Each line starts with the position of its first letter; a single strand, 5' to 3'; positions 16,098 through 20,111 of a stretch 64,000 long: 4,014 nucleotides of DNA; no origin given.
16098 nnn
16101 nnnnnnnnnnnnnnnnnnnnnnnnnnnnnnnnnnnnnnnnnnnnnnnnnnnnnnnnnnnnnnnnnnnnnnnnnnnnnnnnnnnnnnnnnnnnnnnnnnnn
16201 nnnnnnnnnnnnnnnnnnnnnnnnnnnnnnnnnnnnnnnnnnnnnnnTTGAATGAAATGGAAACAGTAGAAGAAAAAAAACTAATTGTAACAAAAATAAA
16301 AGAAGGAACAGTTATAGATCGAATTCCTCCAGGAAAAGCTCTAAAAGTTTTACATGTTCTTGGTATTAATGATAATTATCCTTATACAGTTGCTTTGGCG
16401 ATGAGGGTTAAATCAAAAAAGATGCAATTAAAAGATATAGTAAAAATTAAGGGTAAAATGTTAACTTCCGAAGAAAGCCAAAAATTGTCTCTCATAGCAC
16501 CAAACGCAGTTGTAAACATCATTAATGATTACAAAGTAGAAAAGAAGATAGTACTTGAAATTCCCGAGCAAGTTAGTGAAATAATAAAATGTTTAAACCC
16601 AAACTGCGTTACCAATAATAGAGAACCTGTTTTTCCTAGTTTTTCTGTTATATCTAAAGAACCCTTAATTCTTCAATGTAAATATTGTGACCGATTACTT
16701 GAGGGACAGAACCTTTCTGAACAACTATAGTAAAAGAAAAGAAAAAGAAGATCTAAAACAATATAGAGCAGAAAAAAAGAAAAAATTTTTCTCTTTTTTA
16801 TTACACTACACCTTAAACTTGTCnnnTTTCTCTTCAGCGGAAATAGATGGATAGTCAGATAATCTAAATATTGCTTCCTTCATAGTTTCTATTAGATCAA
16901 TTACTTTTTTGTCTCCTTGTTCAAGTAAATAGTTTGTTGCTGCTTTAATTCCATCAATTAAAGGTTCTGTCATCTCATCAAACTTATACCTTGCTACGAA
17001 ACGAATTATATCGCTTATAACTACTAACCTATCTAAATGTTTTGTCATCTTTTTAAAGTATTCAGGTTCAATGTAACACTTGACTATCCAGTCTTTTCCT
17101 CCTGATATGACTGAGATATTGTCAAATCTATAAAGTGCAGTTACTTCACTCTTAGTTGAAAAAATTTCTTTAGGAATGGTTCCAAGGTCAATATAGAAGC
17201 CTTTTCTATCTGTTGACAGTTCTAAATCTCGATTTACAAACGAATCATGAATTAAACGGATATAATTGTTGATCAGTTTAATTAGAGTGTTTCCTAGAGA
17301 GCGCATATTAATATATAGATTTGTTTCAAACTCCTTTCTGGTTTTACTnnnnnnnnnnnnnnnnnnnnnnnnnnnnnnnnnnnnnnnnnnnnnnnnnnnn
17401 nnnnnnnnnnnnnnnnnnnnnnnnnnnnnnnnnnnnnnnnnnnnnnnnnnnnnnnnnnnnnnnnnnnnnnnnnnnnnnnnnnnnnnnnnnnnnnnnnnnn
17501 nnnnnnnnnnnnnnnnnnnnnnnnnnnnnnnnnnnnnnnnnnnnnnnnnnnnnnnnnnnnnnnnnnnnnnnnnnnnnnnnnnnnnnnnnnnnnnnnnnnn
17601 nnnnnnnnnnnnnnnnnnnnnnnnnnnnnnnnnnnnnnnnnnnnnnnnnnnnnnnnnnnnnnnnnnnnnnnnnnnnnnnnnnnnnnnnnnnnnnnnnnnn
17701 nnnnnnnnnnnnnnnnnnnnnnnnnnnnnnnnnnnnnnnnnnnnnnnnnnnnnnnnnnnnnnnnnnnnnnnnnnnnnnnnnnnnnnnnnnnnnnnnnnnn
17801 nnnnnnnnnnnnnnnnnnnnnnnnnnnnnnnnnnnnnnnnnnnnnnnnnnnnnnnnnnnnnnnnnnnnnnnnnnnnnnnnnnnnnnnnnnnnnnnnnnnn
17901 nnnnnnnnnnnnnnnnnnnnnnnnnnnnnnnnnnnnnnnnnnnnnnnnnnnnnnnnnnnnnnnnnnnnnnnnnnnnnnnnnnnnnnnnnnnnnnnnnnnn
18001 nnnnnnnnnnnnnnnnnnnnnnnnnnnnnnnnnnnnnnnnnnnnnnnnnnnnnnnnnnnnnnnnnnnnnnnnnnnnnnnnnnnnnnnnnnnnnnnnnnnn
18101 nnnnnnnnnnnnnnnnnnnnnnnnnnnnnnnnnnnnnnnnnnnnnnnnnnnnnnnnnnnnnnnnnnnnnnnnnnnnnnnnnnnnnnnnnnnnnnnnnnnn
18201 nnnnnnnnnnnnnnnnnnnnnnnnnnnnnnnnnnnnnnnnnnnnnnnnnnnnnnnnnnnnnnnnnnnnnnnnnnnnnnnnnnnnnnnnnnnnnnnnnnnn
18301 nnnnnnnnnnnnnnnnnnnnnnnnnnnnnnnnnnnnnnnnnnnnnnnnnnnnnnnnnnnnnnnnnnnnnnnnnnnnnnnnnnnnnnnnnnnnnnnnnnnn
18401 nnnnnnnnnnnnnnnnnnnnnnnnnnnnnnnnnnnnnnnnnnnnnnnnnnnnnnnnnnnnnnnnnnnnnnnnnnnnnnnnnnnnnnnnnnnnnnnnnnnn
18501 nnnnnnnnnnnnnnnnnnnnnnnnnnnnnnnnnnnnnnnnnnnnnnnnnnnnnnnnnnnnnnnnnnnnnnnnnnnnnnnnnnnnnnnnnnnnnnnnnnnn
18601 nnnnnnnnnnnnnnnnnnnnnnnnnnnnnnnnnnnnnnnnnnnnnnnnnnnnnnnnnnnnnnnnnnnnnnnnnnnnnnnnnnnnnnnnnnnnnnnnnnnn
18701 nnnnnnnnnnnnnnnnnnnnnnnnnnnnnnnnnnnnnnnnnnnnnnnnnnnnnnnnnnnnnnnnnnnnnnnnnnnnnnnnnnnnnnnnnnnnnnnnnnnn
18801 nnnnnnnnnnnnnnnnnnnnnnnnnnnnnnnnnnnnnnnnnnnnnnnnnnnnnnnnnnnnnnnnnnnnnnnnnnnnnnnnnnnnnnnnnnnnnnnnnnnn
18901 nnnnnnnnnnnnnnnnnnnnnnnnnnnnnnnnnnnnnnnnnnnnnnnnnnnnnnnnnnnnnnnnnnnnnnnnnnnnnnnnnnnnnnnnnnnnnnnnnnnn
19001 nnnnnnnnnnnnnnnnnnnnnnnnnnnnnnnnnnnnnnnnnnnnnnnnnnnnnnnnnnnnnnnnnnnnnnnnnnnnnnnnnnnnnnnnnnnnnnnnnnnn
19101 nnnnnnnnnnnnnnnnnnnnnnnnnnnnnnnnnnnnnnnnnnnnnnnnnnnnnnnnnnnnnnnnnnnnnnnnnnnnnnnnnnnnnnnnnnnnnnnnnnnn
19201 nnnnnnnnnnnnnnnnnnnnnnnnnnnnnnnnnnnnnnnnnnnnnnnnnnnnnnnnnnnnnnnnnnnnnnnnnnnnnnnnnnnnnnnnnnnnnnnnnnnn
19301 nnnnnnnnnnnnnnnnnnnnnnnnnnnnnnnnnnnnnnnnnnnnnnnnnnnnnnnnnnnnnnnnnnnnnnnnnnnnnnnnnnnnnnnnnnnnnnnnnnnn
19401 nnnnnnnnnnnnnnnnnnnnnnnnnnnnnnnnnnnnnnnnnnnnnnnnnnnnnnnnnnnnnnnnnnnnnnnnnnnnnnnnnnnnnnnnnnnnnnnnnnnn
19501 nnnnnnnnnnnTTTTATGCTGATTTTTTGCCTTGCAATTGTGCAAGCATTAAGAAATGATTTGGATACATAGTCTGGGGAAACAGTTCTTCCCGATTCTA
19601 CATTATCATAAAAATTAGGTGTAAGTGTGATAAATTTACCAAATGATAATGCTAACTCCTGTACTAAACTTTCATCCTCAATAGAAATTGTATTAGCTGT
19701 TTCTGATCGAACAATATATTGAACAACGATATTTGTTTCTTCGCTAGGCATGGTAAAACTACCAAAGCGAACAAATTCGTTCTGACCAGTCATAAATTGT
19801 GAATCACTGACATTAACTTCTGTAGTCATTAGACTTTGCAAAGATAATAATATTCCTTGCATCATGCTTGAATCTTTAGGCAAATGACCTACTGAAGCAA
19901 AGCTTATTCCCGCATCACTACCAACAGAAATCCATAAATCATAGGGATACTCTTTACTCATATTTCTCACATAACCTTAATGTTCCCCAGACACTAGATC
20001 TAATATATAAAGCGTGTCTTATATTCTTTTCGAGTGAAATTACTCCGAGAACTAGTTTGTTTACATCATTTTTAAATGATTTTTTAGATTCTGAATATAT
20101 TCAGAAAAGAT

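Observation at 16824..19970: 1048-aa orphan protein with a possible N-terminal longin/roadblock-like alpha/beta domain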

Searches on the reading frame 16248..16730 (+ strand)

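Call 6: search_protein_families(library=pfam, proteins=[window:16248-16730:+], max_evalue=0.01)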
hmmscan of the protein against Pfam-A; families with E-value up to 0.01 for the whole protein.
window:16248-16730:+ (160 aa): 2 families
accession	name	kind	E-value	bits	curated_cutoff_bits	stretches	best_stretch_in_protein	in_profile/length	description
PF01948.23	PyrI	-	2.4e-28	98.6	25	1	13-103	2-92/93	Aspartate carbamoyltransferase regulatory chain, allosteric domain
PF02748.20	PyrI_C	-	2.7e-17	62.8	23.4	1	108-153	1-45/48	Aspartate carbamoyltransferase regulatory chain, metal binding domain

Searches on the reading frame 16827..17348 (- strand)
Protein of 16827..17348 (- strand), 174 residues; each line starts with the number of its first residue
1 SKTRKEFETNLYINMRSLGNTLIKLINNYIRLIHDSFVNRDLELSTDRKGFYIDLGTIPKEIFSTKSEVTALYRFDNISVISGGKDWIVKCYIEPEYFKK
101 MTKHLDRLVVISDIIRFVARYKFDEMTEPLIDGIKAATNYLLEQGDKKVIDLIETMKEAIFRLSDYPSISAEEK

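Call 71: predict_structure(alignment_id=A5)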
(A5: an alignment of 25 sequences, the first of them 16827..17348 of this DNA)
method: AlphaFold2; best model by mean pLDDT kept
length: 174 residues; sequences in the alignment: 25
mean_pLDDT: 82.0   pTM: 0.59
mean pLDDT of the five models: 82.0, 81.0, 80.3, 79.7, 78.3
residues with pLDDT >= 90: 40; 70-90: 114; 50-70: 8; < 50: 12
segments of 3 or more residues with pLDDT < 50: 163-174
pLDDT, mean of each block of 10 residues (from residue 1): 88 85 81 72 84 92 93 89 95 83 72 82 88 89 87 81 49 39
secondary structure, 60 per line:
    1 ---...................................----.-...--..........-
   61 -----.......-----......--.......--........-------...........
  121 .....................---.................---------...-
elements in order: H4-38 E45-47 E50-59 H66-72 E78-83 E86-92 H95-102 H111-141 H145-161

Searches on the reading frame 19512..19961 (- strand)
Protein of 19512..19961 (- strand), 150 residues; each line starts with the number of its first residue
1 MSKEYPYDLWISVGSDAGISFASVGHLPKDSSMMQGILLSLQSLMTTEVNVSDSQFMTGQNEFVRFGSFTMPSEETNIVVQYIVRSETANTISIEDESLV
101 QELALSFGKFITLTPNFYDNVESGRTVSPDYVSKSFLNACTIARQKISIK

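Call 61: search_solved_structures(query=A4, max_evalue=10)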
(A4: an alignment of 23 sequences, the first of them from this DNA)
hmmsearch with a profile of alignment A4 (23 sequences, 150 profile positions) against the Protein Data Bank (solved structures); distinct sequences matched with E-value up to 10: 1.
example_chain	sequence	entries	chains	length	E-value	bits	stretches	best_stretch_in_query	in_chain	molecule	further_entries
5cwh_A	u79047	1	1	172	6.6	10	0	89-143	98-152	Designed helical repeat protein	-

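Call 62: search_protein_families(library=pfam, alignment_id=A4, max_evalue=10)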
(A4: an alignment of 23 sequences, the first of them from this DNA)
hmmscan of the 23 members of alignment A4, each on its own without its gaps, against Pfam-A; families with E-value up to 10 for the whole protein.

A. member 1, seq(150 aa): 0 families

B. families by the number of members that match (of 23 scanned): 9 families
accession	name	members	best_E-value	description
PF13421.11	Band_7_1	1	0.014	SPFH domain-Band 7 family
PF09878.14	DUF2105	1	0.019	Predicted membrane protein (DUF2105)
PF16459.11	Phage_TAC_13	1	0.022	Phage tail assembly chaperone, TAC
PF09160.16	FimH_man-bind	1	0.051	FimH, mannose binding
PF16359.11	RcsD_ABL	1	0.055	RcsD-ABL domain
PF23905.1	DUF7247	1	0.068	Domain of unknown function (DUF7247)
PF01390.26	SEA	1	0.1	SEA domain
PF23150.1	CFAP61_dimer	1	0.1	CFAP61 dimerisation domain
PF10935.13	DUF2637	1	0.25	Protein of unknown function (DUF2637)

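Call 96: find_homologous_proteins(query=A4, max_evalue=0.01)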
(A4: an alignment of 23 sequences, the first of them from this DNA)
Query A4 (23 sequences) (150 aa, profile of the alignment): 6 proteins with E <= 0.01 among 2717 candidates.
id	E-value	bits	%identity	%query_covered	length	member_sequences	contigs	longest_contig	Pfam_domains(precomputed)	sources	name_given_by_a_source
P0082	2.3e-43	166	68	99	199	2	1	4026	-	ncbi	ncbi:MAG: hypothetical protein ACW96U_10135, partial [Candidatus Heimdallarchaeaceae archaeon]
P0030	5.8e-43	164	69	99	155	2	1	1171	-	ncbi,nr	ncbi:MAG: hypothetical protein KAS95_09395, partial [Candidatus Heimdallarchaeota archaeon]|nr:hypot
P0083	7.1e-42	161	68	99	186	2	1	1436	-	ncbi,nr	ncbi:MAG: hypothetical protein KAJ30_07945, partial [Candidatus Heimdallarchaeota archaeon]|nr:hypot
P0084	2.9e-29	120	71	71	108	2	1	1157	-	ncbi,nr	ncbi:MAG: hypothetical protein KAQ70_06915, partial [Candidatus Heimdallarchaeota archaeon]|nr:hypot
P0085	5.3e-26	109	71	67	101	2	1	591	-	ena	-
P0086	3.4e-25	107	26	80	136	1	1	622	-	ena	-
